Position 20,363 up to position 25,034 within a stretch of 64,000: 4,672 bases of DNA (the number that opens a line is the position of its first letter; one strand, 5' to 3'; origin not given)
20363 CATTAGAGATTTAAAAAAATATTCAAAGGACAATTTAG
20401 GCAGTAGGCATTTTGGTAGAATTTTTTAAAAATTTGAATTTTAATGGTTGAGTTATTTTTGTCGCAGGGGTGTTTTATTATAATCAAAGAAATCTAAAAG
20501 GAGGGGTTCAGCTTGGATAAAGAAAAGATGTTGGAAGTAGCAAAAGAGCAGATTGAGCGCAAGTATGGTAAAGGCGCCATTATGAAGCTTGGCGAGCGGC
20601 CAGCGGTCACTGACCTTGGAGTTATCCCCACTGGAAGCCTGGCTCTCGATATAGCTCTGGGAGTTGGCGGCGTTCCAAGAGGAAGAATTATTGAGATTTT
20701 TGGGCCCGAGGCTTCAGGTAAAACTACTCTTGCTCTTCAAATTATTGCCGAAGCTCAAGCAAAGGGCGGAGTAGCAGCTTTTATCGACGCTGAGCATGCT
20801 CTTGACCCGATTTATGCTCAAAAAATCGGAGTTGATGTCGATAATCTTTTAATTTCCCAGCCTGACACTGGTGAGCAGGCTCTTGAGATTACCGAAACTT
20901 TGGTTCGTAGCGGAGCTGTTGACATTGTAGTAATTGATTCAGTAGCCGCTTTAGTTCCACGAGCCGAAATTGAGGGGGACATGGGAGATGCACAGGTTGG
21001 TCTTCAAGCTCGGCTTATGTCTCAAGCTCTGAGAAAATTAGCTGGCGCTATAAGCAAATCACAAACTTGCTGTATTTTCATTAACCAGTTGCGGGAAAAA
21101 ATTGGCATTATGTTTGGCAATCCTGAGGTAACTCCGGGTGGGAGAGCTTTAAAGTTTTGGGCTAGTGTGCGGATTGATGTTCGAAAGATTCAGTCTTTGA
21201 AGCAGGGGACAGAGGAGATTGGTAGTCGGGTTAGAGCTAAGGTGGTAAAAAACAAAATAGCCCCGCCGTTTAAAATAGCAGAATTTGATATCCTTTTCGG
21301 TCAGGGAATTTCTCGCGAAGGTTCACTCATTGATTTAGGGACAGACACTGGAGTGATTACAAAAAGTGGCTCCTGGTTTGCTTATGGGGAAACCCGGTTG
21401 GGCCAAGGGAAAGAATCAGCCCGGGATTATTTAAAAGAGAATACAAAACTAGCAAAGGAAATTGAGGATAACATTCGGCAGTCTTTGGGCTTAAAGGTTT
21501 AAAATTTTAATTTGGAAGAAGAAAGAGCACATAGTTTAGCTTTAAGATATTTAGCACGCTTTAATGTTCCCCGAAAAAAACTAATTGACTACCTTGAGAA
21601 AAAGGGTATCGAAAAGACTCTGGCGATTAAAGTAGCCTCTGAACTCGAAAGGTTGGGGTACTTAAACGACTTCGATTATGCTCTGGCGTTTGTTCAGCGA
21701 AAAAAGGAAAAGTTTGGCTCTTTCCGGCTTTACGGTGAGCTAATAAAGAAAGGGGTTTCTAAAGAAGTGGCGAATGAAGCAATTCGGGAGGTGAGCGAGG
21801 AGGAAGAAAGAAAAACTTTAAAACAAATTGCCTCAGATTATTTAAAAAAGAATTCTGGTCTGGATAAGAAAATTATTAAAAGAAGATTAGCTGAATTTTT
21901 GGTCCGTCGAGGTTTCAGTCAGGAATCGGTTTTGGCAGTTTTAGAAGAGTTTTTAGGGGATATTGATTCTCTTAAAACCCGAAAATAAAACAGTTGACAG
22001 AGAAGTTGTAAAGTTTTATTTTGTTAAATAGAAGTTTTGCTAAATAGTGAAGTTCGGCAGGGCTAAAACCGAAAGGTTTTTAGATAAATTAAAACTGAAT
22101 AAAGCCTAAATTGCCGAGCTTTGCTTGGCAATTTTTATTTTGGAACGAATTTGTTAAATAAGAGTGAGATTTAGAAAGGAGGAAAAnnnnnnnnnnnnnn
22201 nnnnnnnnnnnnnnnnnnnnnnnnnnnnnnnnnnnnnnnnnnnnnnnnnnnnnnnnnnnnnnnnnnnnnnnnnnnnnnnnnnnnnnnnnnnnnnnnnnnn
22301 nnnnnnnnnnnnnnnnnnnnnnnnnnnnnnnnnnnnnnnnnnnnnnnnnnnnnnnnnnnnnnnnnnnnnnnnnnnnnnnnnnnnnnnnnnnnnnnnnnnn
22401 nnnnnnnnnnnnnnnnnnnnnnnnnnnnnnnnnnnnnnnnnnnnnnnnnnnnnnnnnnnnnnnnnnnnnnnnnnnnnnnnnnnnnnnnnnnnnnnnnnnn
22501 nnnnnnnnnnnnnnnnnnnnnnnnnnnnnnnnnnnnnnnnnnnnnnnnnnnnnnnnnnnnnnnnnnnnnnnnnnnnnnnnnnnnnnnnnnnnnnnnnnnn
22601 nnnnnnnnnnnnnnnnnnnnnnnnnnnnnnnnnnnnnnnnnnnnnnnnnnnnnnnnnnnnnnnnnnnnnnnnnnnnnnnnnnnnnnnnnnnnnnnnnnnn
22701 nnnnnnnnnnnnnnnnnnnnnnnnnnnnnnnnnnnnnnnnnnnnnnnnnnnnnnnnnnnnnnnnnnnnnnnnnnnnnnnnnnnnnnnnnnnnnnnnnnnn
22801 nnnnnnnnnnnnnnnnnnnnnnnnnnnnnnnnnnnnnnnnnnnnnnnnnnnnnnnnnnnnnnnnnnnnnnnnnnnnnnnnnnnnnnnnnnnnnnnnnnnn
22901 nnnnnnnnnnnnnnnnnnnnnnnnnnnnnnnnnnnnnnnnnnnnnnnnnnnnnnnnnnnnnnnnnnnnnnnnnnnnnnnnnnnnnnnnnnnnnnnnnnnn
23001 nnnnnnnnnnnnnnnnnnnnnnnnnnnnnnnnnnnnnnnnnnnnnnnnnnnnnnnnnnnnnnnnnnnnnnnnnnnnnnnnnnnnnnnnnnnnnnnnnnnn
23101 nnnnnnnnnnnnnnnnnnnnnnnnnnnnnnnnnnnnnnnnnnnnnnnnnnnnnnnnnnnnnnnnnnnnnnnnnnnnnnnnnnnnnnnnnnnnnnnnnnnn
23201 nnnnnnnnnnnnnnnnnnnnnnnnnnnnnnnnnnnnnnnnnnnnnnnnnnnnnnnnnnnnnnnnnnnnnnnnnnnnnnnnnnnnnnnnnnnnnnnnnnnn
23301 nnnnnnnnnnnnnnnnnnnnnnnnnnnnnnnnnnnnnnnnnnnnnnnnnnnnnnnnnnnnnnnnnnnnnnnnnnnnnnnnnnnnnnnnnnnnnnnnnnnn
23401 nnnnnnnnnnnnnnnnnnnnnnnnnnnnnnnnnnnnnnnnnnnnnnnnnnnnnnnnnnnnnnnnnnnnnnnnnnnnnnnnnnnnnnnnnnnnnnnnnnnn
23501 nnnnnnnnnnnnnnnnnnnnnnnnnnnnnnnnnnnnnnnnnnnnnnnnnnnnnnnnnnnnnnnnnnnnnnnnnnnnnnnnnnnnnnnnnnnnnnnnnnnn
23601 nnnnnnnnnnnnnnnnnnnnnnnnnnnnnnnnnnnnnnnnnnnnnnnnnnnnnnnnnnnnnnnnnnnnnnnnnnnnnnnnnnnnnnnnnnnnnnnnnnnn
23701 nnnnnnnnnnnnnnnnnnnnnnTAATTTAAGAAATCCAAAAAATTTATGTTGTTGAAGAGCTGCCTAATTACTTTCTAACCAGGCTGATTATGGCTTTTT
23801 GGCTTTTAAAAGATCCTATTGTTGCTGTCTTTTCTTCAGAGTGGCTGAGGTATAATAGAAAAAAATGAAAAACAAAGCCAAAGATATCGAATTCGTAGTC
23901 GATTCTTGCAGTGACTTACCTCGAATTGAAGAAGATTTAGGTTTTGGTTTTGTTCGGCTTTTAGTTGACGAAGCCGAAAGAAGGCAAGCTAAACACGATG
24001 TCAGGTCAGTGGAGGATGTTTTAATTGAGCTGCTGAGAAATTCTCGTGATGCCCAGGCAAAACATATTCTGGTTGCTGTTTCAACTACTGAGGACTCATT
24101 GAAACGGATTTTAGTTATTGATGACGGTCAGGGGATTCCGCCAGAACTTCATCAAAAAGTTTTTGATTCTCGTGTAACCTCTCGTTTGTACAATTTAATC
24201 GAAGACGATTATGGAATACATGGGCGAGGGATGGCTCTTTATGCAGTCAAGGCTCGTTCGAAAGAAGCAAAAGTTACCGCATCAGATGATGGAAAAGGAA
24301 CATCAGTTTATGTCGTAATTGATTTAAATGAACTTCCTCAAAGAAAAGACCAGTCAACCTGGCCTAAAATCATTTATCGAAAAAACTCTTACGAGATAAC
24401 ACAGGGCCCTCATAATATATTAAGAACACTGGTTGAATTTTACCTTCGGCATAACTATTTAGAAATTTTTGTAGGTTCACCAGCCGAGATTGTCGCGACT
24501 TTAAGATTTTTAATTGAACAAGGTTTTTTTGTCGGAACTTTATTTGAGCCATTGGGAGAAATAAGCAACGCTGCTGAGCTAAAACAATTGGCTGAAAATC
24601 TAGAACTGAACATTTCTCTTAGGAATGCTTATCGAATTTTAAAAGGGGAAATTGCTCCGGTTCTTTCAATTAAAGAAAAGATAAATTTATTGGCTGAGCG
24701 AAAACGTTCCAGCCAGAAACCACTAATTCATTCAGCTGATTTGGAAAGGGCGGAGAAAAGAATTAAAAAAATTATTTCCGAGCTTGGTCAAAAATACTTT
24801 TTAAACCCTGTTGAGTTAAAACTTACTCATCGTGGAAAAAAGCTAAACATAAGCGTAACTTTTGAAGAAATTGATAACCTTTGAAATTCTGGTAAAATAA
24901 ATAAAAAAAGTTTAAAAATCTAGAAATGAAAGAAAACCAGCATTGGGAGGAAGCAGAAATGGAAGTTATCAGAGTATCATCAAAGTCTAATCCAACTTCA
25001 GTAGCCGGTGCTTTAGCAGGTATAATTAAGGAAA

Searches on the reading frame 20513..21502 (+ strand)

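Call 58: search_protein_families(library=pfam, proteins=[window:20513-21502:+], max_evalue=0.00001)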
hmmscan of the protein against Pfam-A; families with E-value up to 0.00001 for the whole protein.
window:20513-21502:+ (329 aa): 4 families
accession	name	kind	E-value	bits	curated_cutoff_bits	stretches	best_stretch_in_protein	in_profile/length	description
PF00154.27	RecA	-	2.1e-136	453.9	27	1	5-267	1-262/262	recA bacterial DNA recombination protein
PF21096.2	RecA_C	-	2.1e-24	85.9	27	1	270-325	1-56/57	RecA C-terminal domain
PF08423.17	Rad51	-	1.6e-08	34.5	22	1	37-227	7-213/244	Rad51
PF06745.19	ATPase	-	1.7e-06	28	26.6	0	39-111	2-76/231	KaiC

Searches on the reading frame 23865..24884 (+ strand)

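Call 58: search_protein_families(library=pfam, proteins=[window:23865-24884:+], max_evalue=0.00001)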
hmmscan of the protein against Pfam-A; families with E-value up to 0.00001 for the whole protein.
window:23865-24884:+ (339 aa): 2 families
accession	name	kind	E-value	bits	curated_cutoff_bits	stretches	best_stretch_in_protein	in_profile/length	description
PF02518.31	HATPase_c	-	1.2e-13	51.9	26.4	1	45-155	2-110/111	Histidine kinase-, DNA gyrase B-, and HSP90-like ATPase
PF13589.12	HATPase_c_3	-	1.5e-11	44.9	25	1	48-161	2-112/137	Histidine kinase-, DNA gyrase B-, and HSP90-like ATPase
